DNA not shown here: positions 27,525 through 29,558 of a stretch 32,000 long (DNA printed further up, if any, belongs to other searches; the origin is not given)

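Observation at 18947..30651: One co-directional 11.7-kb pilus/T2SS-like supercluster mixing T2SS-type and T4aP-type parts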

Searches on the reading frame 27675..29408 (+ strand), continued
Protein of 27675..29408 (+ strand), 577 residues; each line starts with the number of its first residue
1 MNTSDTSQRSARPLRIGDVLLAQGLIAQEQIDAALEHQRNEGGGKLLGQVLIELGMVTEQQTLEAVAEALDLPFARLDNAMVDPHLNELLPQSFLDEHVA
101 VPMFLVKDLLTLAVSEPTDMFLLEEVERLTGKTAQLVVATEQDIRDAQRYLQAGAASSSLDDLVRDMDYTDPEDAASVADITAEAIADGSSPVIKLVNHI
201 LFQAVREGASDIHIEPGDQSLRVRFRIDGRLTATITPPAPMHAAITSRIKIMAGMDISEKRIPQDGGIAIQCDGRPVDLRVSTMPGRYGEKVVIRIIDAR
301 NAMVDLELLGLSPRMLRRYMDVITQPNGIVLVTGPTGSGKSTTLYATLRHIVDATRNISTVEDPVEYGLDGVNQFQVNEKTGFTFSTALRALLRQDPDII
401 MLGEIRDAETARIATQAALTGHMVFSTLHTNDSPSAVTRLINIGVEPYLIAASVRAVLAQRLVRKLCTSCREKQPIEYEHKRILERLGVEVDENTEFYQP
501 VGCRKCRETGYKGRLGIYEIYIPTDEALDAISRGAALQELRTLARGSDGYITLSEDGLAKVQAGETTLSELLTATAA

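Call 39: search_dna_similar(query=window:27675-29408:+, collection=plasmids, mode=protein, max_rows=60, max_evalue=1e-40)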
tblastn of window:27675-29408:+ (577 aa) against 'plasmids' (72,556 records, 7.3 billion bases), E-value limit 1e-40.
Records with a match: 890; places in all: 947; records where one place covers at least 80% of the query: 85.
Best place of each record, by identity: <60% 890.
By first word of the organism name: Escherichia 427; Pseudomonas 149; Ralstonia 111; Paraburkholderia 10; Burkholderia 10; Bradyrhizobium 8; Cupriavidus 8; Aliiroseovarius 8; Acinetobacter 7; Providencia 6; and 90 more.
By predicted mobility (MOB-suite, as given by PLSDB): non-mobilizable 591; mobilizable 180; conjugative 119.
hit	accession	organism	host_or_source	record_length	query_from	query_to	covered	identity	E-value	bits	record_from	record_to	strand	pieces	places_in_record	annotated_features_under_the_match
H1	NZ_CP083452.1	Comamonas odontotermitis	cell culture,cucumber rhizosphere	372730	10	561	96%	43.4%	5e-125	412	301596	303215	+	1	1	gspE: type II secretion system ATPase GspE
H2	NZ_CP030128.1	Indioceanicola profundi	sediment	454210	21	560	94%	42.0%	1e-118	394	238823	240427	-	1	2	ATPase, T2SS/T4P/T4SS family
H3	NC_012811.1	Methylorubrum extorquens AM1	-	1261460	5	557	96%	40.7%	4e-100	340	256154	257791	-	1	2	none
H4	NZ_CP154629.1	Acetoanaerobium noterae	cell culture,Sludge of a digestion ...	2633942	12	555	94%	41.2%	2e-132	433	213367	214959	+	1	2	none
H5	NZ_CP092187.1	Deinococcus sp. KNUC1210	Setaria viridis,cell ...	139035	9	560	96%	40.4%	8e-112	374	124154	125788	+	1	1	ATPase, T2SS/T4P/T4SS family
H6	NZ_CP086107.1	Skermanella mucosa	single cell,crude oil contaminated ...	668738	15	560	95%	40.5%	5e-108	363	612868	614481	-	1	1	ATPase, T2SS/T4P/T4SS family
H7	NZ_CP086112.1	Skermanella rosea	single cell,hydrocarbon-contaminated ...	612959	15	560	95%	40.5%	5e-108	363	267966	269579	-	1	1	ATPase, T2SS/T4P/T4SS family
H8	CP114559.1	Candidatus Manganitrophus sp.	activated carbon metagenome,metagenomic ...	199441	2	561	97%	38.8%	6e-115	383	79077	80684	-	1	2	ATPase, T2SS/T4P/T4SS family | prepilin-type N-terminal cleavage/methylation domain-containing ...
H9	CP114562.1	Candidatus Manganitrophus sp.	activated carbon metagenome,metagenomic ...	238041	2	561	97%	38.8%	6e-115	383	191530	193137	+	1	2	ATPase, T2SS/T4P/T4SS family | prepilin-type N-terminal cleavage/methylation domain-containing ...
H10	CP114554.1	Candidatus Manganitrophus sp.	activated carbon metagenome,metagenomic ...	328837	2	561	97%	38.8%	6e-115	383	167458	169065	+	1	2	ATPase, T2SS/T4P/T4SS family | prepilin-type N-terminal cleavage/methylation domain-containing ...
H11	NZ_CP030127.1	Indioceanicola profundi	sediment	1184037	16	531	89%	41.7%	2e-104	353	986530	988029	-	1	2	none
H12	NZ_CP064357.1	Miltoncostaea oceani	pure culture,marine sediment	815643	9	561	96%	38.8%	8e-106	357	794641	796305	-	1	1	GspE/PulE family protein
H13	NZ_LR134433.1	Legionella adelaidensis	environmental,Cooling tower water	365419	14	556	94%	39.3%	2e-114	382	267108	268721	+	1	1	GspE/PulE family protein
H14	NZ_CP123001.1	Neorhizobium petrolearium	single cell,petroleum contaminated soil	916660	5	555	95%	37.8%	1e-95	327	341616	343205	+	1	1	GspE/PulE family protein | hypothetical protein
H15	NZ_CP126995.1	Acidisoma sp. PAMC 29798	cell culture,lichen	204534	21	523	87%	41.3%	1e-105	356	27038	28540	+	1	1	GspE/PulE family protein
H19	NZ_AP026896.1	Aeromonas caviae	Microbe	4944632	14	536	91%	39.5%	5e-107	360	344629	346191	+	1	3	none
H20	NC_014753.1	Oceanithermus profundus DSM 14977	deep sea hot vent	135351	51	561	89%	40.4%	6e-100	340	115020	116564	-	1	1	GspE/PulE family protein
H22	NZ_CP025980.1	Escherichia marmotae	montane grasslands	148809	78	561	84%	42.3%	7e-111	371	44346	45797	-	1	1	gspE: type II secretion system ATPase GspE | gspD: type II secretion system secretin GspD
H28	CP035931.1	Acinetobacter baumannii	Homo sapiens,blood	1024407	64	561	86%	40.3%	2e-104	353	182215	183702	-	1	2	pilB: type IV-A pilus assembly ATPase PilB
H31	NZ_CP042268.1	Pseudomonas aeruginosa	Homo sapiens,sputum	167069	103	561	80%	43.7%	5e-106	357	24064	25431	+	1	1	xcpR: GspE family T2SS ATPase variant XcpR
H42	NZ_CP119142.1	Neisseria gonorrhoeae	Homo sapiens,whole organism,synovial ...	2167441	36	531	86%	40.0%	2e-106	359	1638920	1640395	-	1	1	none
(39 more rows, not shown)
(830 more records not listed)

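Call 40: get_annotated_region(hit=H19, flank=12000)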
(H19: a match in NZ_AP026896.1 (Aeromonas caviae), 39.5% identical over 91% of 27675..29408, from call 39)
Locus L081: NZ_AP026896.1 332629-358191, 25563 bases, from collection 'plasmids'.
description: Aeromonas caviae strain KAM479 plasmid pKAM479_3, complete sequence
organism: Aeromonas caviae (NCBI taxid 648)
taxonomy: Bacteria; Pseudomonadota; Gammaproteobacteria; Aeromonadales; Aeromonadaceae; Aeromonas; Aeromonas caviae
host: -; source: Microbe; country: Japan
typing (MOB-suite, as given by PLSDB): non-mobilizable
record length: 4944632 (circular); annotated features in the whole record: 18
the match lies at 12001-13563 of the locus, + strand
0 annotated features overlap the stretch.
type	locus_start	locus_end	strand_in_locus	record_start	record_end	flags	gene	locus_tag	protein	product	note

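Call 42: get_annotated_region(hit=H31, flank=6000)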
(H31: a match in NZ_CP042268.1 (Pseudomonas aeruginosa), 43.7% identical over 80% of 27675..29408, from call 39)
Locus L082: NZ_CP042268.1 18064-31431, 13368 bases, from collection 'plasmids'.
description: Pseudomonas aeruginosa strain HOU1 plasmid pHOU1-1, complete sequence
organism: Pseudomonas aeruginosa (NCBI taxid 287)
taxonomy: Bacteria; Pseudomonadota; Gammaproteobacteria; Pseudomonadales; Pseudomonadaceae; Pseudomonas; Pseudomonas aeruginosa
host: -; source: Homo sapiens,sputum; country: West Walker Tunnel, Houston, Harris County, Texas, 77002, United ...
typing (MOB-suite, as given by PLSDB): non-mobilizable
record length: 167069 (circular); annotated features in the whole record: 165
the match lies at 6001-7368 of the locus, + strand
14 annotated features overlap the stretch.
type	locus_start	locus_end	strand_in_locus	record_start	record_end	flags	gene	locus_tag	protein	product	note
CDS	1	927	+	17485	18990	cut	purF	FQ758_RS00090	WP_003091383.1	amidophosphoribosyltransferase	GO:0009152 - purine ribonucleotide biosynthetic process [Evidence IEA]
CDS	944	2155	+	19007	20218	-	-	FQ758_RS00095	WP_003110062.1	O-succinylhomoserine sulfhydrylase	GO:0071268 - homocysteine biosynthetic process [Evidence IEA]; GO:0019346 - transsulfuration [Evidence IEA]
CDS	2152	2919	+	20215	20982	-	-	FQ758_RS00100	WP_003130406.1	SDR family oxidoreductase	-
CDS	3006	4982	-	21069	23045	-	xcpQ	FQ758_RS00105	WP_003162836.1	GspD family T2SS secretin variant XcpQ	-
CDS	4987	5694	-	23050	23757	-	xcpP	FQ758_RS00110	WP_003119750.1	type II secretion system protein N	-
CDS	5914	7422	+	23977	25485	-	xcpR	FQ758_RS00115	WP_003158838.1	GspE family T2SS ATPase variant XcpR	-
CDS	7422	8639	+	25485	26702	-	xcpS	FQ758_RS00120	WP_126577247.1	GspF family T2SS innner membrane protein variant XcpS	-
CDS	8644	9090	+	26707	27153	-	xcpT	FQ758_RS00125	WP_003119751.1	GspG family T2SS major pseudopilin variant XcpT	-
CDS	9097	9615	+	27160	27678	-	xcpU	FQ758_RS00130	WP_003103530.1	GspH family T2SS minor pseudopilin variant XcpU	-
CDS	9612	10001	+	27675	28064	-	xcpV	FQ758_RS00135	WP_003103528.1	GspI family T2SS minor pseudopilin variant XcpV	-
CDS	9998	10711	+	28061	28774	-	xcpW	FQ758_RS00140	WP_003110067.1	GspJ family T2SS minor pseudopilin variant XcpW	-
CDS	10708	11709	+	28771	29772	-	xcpX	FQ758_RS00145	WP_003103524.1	GspK family T2SS minor pseudopilin variant XcpX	-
CDS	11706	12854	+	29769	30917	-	xcpY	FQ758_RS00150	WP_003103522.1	GspL family type II secretion system protein XcpY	-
CDS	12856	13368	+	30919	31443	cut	xcpZ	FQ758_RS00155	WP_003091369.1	GspM family type II secretion system protein XcpZ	-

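Call 43: get_annotated_region(hit=H22, flank=6000)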
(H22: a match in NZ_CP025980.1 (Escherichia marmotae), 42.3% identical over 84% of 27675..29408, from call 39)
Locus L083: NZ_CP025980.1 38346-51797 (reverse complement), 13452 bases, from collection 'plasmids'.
description: Escherichia marmotae strain HT073016 plasmid pEM148, complete sequence
organism: Escherichia marmotae (NCBI taxid 1499973)
taxonomy: Bacteria; Pseudomonadota; Gammaproteobacteria; Enterobacterales; Enterobacteriaceae; Escherichia; Escherichia marmotae
host: -; source: montane grasslands; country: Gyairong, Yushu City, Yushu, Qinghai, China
typing (MOB-suite, as given by PLSDB): non-mobilizable; replicon rep_cluster_2313
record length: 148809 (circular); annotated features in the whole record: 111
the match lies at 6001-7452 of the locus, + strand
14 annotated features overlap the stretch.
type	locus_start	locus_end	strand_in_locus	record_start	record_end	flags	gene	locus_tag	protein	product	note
CDS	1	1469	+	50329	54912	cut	sslE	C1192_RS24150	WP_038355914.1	lipoprotein metalloprotease SslE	-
CDS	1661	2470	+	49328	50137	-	-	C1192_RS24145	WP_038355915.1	A24 family peptidase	-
CDS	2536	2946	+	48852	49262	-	gspS2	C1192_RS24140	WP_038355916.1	type II secretion system pilot lipoprotein GspS-beta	-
CDS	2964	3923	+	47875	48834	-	gspC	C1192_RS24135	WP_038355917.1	type II secretion system protein GspC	-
CDS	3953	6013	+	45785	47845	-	gspD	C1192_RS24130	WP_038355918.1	type II secretion system secretin GspD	GO:0015628 - protein secretion by the type II secretion system [Evidence IEA]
CDS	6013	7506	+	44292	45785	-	gspE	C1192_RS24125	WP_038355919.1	type II secretion system ATPase GspE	GO:0015628 - protein secretion by the type II secretion system [Evidence IEA]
CDS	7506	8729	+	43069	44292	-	gspF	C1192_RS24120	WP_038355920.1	type II secretion system inner membrane protein GspF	GO:0015628 - protein secretion by the type II secretion system [Evidence IEA]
CDS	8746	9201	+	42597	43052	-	gspG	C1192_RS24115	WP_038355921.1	type II secretion system major pseudopilin GspG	GO:0015628 - protein secretion by the type II secretion system [Evidence IEA]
CDS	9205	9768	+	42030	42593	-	gspH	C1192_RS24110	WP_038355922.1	type II secretion system minor pseudopilin GspH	GO:0015628 - protein secretion by the type II secretion system [Evidence IEA]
CDS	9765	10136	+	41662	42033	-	gspI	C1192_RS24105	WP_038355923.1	type II secretion system minor pseudopilin GspI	GO:0015628 - protein secretion by the type II secretion system [Evidence IEA]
CDS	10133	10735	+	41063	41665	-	gspJ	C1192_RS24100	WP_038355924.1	type II secretion system minor pseudopilin GspJ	GO:0015628 - protein secretion by the type II secretion system [Evidence IEA]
CDS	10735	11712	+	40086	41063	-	gspK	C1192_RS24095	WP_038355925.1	type II secretion system minor pseudopilin GspK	GO:0009306 - protein secretion [Evidence IEA]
CDS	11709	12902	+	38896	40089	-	gspL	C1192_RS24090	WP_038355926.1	type II secretion system protein GspL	GO:0015628 - protein secretion by the type II secretion system [Evidence IEA]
CDS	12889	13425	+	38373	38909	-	gspM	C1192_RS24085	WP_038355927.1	type II secretion system protein GspM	GO:0015628 - protein secretion by the type II secretion system [Evidence IEA]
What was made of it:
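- Closest known: Type II secretion system. Different: The gene order differs from gspC-M (calls 42, 43).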

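Call 44: get_annotated_region(hit=H28, flank=6000)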
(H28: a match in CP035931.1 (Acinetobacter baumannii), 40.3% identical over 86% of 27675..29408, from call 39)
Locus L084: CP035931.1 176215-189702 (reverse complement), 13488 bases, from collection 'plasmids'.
description: Acinetobacter baumannii strain VB31459 plasmid unnamed1, complete sequence
organism: Acinetobacter baumannii (NCBI taxid 470)
taxonomy: Bacteria; Pseudomonadota; Gammaproteobacteria; Moraxellales; Moraxellaceae; Acinetobacter; Acinetobacter baumannii
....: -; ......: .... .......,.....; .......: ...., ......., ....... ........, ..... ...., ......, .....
typing (MOB-suite, as given by PLSDB): non-mobilizable; replicon rep_cluster_1254
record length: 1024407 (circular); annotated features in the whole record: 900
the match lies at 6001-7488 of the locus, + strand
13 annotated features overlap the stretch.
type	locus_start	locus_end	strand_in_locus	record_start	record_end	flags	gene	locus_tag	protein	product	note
CDS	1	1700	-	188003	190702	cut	-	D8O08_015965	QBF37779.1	translation initiation factor IF-2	-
CDS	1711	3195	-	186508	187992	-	nusA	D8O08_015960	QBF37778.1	transcription termination/antitermination protein NusA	-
CDS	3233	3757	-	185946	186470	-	rimP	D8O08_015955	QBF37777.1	ribosome maturation factor RimP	-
CDS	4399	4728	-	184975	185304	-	secG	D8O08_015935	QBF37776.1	preprotein translocase subunit SecG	-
CDS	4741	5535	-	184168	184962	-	-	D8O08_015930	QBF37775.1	triose-phosphate isomerase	-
CDS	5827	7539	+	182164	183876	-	pilB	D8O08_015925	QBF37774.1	type IV-A pilus assembly ATPase PilB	-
CDS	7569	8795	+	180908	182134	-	-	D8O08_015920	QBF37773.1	type II secretion system F family protein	-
CDS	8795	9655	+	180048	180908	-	-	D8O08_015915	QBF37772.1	prepilin peptidase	-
CDS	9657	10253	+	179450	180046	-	-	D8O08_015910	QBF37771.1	dephospho-CoA kinase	-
CDS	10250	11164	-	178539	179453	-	-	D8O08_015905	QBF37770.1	DMT family transporter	-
CDS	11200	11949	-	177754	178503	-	rlmB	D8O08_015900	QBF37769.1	23S rRNA (guanosine(2251)-2'-O)-methyltransferase RlmB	-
CDS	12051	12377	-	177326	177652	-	-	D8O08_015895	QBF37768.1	pyrimidine/purine nucleoside phosphorylase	-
CDS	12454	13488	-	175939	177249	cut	-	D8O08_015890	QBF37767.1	tetratricopeptide repeat protein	-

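Call 45: get_annotated_region(hit=H42, flank=6000)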
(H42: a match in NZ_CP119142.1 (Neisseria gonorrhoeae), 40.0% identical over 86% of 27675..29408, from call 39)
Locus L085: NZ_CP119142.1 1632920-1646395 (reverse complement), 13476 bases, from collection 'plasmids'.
description: Neisseria gonorrhoeae strain 2022NG-0032 plasmid p2022NG-0032_1, complete sequence
organism: Neisseria gonorrhoeae (NCBI taxid 485)
taxonomy: Bacteria; Pseudomonadota; Betaproteobacteria; Neisseriales; Neisseriaceae; Neisseria; Neisseria gonorrhoeae
host: -; source: Homo sapiens,whole organism,synovial fluid; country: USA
typing (MOB-suite, as given by PLSDB): non-mobilizable
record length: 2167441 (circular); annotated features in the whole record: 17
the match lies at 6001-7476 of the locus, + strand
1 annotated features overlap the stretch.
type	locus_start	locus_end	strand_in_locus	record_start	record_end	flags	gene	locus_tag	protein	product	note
predicted_resistance_gene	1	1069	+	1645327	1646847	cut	farB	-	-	fatty acid resistance MFS efflux transporter permease subunit FarB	predicted by amrfinderplus; class EFFLUX; identity 99.41%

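Call 46: get_annotated_region(hit=H1, flank=5000)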
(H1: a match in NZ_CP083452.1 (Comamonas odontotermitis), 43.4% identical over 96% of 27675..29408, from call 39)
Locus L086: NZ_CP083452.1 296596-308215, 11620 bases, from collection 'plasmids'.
description: Comamonas odontotermitis strain WLL plasmid unnamed1, complete sequence
organism: Comamonas odontotermitis (NCBI taxid 379895)
taxonomy: Bacteria; Pseudomonadota; Betaproteobacteria; Burkholderiales; Comamonadaceae; Comamonas; Comamonas odontotermitis
host: -; source: cell culture,cucumber rhizosphere; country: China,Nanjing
typing (MOB-suite, as given by PLSDB): non-mobilizable
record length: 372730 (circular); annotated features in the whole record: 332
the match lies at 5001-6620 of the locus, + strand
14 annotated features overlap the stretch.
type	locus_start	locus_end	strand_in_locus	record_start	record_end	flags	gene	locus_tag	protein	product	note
CDS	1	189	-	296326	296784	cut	lysM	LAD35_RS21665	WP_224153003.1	peptidoglycan-binding protein LysM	-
CDS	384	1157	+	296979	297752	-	-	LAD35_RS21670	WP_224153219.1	type III pantothenate kinase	GO:0015937 - coenzyme A biosynthetic process [Evidence IEA]; GO:0016310 - phosphorylation [Evidence IEA]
CDS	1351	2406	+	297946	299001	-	rfbB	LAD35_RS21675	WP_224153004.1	dTDP-glucose 4,6-dehydratase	GO:0019305 - dTDP-rhamnose biosynthetic process [Evidence IEA]; GO:0009243 - O antigen biosynthetic process [Evidence ...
CDS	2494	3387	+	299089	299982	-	rfbD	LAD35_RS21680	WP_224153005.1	dTDP-4-dehydrorhamnose reductase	-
CDS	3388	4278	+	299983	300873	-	rfbA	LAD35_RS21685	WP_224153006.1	glucose-1-phosphate thymidylyltransferase RfbA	GO:0019305 - dTDP-rhamnose biosynthetic process [Evidence IEA]; GO:0009243 - O antigen biosynthetic process [Evidence ...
CDS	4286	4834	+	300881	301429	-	rfbC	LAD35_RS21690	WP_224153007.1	dTDP-4-dehydrorhamnose 3,5-epimerase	GO:0019305 - dTDP-rhamnose biosynthetic process [Evidence IEA]; GO:0009243 - O antigen biosynthetic process [Evidence ...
CDS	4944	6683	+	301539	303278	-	gspE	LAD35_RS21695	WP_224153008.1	type II secretion system ATPase GspE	GO:0015628 - protein secretion by the type II secretion system [Evidence IEA]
CDS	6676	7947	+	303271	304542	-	-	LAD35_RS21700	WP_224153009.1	type II secretion system F family protein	-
CDS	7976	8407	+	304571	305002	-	gspG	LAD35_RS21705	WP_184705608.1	type II secretion system major pseudopilin GspG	GO:0015628 - protein secretion by the type II secretion system [Evidence IEA]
CDS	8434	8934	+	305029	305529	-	-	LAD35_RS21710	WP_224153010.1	GspH/FimT family pseudopilin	-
CDS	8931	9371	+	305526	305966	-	-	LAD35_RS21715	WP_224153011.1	prepilin-type N-terminal cleavage/methylation domain-containing protein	-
CDS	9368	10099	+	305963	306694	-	-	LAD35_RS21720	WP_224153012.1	prepilin-type N-terminal cleavage/methylation domain-containing protein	-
CDS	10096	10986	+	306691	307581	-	-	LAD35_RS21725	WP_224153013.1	type II secretion system protein GspK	GO:0009306 - protein secretion [Evidence IEA]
CDS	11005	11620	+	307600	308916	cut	-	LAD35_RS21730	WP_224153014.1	PilN domain-containing protein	-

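Call 47: get_annotated_region(hit=H20, flank=5000)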
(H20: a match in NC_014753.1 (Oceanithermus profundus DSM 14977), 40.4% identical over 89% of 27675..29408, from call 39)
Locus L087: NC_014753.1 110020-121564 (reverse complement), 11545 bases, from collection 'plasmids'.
description: Oceanithermus profundus DSM 14977 plasmid pOCEPR01, complete sequence
organism: Oceanithermus profundus DSM 14977 (NCBI taxid 670487)
taxonomy: Bacteria; Deinococcota; Deinococci; Thermales; Thermaceae; Oceanithermus; Oceanithermus profundus; Oceanithermus profundus DSM 14977
host: -; source: deep sea hot vent; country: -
typing (MOB-suite, as given by PLSDB): conjugative; replicon rep_cluster_1819; relaxase MOBC; mating-pair formation MPF_T
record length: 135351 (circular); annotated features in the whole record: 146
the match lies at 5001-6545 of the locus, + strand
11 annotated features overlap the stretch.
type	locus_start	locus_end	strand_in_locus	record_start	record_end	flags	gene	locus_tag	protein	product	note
CDS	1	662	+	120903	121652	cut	-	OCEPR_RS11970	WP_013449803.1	Rad52/Rad22 family DNA repair protein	-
CDS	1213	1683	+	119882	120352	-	-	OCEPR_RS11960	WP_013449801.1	hypothetical protein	-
CDS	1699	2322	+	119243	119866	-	-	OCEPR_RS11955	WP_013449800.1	hypothetical protein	-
CDS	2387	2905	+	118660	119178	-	-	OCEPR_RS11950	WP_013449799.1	hypothetical protein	-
CDS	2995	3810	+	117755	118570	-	-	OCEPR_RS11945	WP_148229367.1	hypothetical protein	-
CDS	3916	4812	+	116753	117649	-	-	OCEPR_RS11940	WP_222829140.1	hypothetical protein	-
CDS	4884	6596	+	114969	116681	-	-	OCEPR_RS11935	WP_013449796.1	GspE/PulE family protein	GO:0009306 - protein secretion [Evidence IEA]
CDS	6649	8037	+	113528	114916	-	-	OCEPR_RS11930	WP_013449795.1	hypothetical protein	-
CDS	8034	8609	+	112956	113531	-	-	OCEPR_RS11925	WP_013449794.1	hypothetical protein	-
CDS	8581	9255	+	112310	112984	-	-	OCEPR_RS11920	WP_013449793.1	hypothetical protein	-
CDS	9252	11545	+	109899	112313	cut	-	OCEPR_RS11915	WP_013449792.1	secretin N-terminal domain-containing protein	-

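Call 48: get_annotated_region(hit=H8, flank=8000)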
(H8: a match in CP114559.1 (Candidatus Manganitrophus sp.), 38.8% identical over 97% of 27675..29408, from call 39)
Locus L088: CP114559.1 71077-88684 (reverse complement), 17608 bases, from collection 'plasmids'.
description: MAG: Candidatus Manganitrophus sp. isolate GAC2 plasmid unnamed4, complete sequence
organism: Candidatus Manganitrophus sp. (NCBI taxid 2927580)
taxonomy: Bacteria; Nitrospirota; Nitrospiria; Candidatus Troglogloeales; Candidatus Manganitrophaceae; Candidatus Manganitrophus; Candidatus Manganitrophus sp.
host: -; source: activated carbon metagenome,metagenomic assembly,Carbon granules from GAC filter; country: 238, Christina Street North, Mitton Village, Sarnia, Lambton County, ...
typing (MOB-suite, as given by PLSDB): non-mobilizable
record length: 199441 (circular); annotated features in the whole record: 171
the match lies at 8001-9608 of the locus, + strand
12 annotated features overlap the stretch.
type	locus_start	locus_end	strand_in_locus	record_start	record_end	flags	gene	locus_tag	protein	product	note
CDS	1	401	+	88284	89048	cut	-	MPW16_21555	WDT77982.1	ABC transporter permease subunit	-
CDS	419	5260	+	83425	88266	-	-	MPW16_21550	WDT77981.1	hypothetical protein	-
CDS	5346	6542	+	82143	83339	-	-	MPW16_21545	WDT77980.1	prepilin-type N-terminal cleavage/methylation domain-containing protein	-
CDS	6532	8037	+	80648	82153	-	-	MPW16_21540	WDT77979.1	prepilin-type N-terminal cleavage/methylation domain-containing protein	-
CDS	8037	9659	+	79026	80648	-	-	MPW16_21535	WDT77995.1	ATPase, T2SS/T4P/T4SS family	-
CDS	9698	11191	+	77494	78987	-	-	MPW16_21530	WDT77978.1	GspE/PulE family protein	-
CDS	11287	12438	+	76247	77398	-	-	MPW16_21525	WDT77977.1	type II secretion system F family protein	-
CDS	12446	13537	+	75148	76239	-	-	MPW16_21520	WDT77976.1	type IV pilus twitching motility protein PilT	-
CDS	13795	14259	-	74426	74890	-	-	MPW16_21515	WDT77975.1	ferritin-like domain-containing protein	-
CDS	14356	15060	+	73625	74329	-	-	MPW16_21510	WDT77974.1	transposase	-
CDS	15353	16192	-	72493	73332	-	-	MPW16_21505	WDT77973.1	replication-relaxation family protein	-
CDS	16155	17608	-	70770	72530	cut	-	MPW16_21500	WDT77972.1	CHC2 zinc finger domain-containing protein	-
